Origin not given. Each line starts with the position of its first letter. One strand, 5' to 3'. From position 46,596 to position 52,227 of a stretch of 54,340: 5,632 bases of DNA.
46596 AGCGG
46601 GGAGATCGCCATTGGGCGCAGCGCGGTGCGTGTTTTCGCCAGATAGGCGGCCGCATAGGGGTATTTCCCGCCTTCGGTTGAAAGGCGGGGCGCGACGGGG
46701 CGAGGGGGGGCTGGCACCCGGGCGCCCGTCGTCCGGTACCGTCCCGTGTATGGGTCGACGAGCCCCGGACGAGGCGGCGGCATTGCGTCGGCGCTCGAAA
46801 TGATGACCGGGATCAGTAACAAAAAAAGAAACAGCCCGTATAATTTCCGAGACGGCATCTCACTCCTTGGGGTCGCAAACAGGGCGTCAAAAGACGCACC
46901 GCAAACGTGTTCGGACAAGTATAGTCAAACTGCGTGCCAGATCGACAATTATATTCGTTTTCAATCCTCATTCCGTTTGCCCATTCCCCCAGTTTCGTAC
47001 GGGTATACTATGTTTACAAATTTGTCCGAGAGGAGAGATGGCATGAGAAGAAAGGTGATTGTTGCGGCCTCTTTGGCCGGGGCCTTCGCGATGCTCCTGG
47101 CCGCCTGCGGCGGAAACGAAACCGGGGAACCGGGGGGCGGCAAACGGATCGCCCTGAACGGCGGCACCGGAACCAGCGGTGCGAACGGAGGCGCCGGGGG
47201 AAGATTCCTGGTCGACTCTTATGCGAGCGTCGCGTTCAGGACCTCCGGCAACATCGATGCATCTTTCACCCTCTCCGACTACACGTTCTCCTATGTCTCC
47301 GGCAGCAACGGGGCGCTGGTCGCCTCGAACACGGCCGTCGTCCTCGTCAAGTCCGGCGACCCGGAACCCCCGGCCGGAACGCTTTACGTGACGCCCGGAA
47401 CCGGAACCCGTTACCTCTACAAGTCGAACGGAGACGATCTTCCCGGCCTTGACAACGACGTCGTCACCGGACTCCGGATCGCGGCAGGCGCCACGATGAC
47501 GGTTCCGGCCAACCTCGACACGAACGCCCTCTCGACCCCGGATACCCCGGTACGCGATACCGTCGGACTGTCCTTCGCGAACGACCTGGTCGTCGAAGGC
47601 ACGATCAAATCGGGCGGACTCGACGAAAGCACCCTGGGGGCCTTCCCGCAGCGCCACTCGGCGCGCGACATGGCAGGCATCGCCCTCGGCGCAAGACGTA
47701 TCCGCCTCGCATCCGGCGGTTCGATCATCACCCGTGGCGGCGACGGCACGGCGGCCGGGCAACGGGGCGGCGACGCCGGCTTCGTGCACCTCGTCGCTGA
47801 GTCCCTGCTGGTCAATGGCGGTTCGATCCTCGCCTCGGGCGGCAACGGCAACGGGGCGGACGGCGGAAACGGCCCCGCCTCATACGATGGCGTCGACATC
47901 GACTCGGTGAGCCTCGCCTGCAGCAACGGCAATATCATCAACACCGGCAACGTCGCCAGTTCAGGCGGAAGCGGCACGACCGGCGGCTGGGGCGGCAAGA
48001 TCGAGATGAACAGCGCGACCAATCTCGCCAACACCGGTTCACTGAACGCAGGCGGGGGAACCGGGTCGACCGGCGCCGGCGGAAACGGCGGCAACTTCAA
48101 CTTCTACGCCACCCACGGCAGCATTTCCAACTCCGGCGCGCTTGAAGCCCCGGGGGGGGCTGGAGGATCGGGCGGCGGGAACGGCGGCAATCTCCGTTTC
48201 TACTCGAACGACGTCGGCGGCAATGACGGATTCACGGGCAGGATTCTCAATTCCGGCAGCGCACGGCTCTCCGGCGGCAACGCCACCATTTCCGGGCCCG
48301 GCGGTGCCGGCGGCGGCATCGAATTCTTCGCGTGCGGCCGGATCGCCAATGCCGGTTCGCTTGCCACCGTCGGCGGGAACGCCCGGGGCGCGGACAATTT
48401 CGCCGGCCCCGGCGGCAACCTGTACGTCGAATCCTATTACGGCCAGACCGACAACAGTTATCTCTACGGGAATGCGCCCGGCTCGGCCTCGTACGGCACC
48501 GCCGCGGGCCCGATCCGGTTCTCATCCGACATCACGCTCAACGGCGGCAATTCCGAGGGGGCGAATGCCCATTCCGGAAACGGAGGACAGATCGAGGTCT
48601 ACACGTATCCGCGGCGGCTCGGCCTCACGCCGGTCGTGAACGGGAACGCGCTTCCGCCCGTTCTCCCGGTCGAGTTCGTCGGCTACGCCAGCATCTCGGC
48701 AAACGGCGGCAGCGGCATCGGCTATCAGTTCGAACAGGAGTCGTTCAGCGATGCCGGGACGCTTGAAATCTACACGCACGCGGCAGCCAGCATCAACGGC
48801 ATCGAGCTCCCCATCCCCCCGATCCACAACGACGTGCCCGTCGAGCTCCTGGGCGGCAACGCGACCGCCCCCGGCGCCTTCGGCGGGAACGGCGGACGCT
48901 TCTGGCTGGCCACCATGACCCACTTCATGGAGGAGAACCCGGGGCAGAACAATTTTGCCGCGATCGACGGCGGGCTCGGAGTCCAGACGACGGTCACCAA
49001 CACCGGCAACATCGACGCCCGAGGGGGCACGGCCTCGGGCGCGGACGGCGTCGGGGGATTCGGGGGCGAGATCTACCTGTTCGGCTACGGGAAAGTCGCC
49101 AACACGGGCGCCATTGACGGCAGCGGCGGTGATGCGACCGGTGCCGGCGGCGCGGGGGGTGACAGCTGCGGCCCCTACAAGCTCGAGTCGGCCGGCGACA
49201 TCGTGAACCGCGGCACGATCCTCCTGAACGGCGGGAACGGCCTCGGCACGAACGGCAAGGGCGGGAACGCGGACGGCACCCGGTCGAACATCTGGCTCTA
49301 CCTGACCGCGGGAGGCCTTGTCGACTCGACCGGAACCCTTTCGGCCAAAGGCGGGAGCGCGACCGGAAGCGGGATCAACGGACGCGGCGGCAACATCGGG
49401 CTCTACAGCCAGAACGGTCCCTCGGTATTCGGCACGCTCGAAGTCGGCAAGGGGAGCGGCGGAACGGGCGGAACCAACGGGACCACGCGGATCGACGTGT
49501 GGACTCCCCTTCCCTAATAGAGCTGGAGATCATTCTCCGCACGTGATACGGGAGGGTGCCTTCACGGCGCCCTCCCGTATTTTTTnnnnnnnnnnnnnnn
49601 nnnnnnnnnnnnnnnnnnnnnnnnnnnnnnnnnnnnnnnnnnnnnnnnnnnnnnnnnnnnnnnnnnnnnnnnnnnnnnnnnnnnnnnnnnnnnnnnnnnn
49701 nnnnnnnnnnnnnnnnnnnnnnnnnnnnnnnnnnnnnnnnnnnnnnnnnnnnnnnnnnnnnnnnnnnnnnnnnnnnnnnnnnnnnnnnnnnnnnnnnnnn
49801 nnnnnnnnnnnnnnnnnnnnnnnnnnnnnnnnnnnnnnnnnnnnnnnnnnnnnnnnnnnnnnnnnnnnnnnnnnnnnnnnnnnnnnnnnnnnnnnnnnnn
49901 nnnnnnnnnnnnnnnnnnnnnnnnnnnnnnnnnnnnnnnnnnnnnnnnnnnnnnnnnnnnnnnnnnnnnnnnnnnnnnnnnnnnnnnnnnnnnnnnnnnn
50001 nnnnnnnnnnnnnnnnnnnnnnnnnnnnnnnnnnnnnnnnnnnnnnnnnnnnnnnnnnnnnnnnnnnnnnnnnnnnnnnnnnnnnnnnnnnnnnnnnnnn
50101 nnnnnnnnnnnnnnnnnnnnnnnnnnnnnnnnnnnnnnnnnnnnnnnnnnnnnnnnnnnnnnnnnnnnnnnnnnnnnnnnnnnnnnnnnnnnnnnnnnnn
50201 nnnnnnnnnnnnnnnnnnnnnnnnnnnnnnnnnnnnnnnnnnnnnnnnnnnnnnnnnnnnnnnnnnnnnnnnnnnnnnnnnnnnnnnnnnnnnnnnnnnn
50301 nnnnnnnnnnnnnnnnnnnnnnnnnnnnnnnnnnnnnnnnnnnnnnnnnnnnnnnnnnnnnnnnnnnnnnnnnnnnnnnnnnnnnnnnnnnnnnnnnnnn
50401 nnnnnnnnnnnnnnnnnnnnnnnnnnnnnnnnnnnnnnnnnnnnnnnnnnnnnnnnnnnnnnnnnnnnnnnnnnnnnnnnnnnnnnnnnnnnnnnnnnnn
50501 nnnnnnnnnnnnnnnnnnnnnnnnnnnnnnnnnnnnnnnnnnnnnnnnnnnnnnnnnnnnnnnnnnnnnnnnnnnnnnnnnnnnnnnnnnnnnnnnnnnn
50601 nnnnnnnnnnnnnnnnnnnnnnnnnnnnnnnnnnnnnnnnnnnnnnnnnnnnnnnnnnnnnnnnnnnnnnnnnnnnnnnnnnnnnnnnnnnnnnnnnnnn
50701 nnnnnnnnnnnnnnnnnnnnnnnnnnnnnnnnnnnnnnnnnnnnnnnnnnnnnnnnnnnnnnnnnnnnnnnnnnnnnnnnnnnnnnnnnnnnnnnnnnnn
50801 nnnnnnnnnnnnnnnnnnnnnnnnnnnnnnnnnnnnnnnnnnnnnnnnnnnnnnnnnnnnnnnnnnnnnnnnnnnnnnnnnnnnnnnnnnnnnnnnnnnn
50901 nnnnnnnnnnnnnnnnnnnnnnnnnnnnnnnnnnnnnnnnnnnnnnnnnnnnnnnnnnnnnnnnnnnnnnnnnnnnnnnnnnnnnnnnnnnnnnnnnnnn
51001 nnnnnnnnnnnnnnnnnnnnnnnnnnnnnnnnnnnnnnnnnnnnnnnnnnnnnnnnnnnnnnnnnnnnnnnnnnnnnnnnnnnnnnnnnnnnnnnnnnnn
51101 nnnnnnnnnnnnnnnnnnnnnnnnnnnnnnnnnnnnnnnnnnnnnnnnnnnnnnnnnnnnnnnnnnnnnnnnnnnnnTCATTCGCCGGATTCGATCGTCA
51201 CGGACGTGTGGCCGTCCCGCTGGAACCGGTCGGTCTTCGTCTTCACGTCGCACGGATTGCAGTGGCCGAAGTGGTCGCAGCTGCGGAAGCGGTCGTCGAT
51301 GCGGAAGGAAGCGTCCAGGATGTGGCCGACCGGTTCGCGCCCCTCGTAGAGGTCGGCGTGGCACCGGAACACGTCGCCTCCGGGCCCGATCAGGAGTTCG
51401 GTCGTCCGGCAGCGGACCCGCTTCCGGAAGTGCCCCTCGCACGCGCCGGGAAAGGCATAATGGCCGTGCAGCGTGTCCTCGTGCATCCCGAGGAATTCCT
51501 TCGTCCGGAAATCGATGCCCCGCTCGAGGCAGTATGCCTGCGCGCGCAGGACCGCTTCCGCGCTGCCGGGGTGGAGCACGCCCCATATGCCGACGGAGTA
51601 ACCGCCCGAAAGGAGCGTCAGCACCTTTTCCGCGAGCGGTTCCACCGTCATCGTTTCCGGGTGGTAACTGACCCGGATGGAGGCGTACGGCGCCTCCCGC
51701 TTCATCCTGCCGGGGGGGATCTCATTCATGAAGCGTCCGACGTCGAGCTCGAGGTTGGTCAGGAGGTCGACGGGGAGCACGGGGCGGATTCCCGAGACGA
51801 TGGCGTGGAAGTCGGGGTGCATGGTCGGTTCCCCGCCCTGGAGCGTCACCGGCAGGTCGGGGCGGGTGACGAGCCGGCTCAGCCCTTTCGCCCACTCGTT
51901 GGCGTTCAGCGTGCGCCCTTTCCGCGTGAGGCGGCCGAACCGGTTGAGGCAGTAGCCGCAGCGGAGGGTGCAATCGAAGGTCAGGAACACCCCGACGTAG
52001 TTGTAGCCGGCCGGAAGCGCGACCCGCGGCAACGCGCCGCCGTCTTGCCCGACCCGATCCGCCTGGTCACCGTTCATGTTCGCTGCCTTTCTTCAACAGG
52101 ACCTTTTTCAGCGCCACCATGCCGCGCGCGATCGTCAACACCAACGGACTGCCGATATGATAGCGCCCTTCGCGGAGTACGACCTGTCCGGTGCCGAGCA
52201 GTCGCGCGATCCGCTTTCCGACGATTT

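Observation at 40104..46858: Translationally coupled protease - beta-barrel - periplasm-spanning lipoprotein module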

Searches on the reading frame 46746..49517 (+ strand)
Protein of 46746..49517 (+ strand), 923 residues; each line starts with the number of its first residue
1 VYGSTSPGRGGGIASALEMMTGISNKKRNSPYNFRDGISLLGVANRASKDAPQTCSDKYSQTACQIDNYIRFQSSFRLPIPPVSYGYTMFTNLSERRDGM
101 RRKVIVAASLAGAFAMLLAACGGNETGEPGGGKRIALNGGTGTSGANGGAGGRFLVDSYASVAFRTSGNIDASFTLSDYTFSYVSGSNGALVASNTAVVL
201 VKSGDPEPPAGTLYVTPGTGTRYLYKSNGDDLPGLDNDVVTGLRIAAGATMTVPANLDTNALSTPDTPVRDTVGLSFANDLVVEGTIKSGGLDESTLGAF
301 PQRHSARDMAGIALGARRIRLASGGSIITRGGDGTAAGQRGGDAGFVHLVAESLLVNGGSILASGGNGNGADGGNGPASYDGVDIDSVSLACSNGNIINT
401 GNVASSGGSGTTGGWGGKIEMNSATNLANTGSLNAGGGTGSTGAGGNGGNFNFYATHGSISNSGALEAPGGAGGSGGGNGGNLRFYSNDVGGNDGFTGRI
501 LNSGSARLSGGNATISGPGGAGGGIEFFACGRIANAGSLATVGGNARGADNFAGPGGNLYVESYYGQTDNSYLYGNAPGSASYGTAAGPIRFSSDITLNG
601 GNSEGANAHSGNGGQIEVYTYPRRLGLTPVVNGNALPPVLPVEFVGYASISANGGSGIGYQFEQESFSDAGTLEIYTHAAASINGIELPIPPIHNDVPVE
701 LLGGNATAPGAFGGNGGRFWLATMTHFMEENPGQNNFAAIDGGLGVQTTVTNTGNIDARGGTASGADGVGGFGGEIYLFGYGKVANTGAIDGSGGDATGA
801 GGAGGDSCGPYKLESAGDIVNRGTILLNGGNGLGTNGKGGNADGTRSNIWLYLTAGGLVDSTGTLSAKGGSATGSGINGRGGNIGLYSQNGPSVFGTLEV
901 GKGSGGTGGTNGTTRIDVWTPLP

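Call 3: search_protein_families(library=pfam, proteins=[window:46746-49517:+], max_evalue=0.01)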
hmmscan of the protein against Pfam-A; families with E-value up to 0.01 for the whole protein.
window:46746-49517:+ (923 aa): 0 families

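Call 4: search_protein_families(library=ncbifam, proteins=[window:46746-49517:+], max_evalue=0.01)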
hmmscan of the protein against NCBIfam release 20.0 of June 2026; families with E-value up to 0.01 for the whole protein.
window:46746-49517:+ (923 aa): 1 family
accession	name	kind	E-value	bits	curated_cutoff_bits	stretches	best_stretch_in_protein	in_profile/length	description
NF058595.1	invert_tail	domain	0.0035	17.7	37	0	89-131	38-82/113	lipo-invert putative C-terminal anchoring domain-containing protein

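Call 105: search_protein_families(library=pfam, proteins=[window:47043-49517:+], max_evalue=0.01)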
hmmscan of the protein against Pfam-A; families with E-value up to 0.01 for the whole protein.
window:47043-49517:+ (824 aa): 0 families

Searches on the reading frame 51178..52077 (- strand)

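Call 105: search_protein_families(library=pfam, proteins=[window:51178-52077:-], max_evalue=0.01)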
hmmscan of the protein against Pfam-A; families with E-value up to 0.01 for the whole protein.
window:51178-52077:- (299 aa): 2 families
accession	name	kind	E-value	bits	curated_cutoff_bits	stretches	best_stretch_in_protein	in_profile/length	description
PF04055.27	Radical_SAM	-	9.8e-09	36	29.5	1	32-201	3-154/166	Radical SAM superfamily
PF13353.11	Fer4_12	-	0.0014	19.4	22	1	33-90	12-67/137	4Fe-4S single cluster domain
